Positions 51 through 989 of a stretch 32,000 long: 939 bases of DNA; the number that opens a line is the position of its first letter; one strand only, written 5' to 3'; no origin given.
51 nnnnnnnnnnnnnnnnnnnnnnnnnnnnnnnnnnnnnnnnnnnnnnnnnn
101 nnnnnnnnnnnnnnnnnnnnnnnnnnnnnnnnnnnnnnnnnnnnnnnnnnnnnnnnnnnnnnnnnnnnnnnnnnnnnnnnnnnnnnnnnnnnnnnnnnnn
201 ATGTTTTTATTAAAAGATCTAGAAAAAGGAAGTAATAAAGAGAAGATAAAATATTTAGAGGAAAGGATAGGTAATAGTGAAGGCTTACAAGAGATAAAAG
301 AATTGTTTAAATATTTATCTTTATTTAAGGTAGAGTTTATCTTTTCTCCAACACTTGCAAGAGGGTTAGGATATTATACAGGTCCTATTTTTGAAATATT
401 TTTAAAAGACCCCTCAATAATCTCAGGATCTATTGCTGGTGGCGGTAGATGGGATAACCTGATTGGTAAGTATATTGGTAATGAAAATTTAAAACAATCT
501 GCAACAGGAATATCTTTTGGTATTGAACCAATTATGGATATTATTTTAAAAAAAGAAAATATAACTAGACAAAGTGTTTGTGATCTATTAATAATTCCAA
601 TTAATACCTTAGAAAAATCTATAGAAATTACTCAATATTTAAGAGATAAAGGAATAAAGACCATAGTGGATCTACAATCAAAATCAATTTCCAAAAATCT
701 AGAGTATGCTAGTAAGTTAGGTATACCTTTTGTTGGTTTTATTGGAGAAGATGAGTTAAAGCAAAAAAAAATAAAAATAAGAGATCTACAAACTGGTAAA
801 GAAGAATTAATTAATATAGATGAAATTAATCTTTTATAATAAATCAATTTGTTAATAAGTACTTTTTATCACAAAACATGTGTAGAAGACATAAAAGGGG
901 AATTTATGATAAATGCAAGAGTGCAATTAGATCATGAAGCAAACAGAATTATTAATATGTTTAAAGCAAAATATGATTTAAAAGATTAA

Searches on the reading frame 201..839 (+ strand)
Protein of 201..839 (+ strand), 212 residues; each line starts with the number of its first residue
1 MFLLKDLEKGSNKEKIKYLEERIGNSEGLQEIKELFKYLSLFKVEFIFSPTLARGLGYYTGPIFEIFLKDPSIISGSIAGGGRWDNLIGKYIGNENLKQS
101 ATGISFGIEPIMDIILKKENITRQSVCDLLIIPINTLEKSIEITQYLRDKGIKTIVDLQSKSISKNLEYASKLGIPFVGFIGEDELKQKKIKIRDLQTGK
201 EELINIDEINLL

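Call 63: search_protein_families(library=pfam, proteins=[window:201-839:+], max_evalue=0.001)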
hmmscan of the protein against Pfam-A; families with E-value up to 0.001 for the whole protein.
window:201-839:+ (212 aa): 2 families
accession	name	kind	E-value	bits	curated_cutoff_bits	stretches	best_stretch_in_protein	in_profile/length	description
PF03129.25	HGTP_anticodon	-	9.1e-16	58.2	21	1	130-209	3-87/94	Anticodon binding domain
PF13393.11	tRNA-synt_His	-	1.2e-10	41.6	25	1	26-111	229-308/308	Histidyl-tRNA synthetase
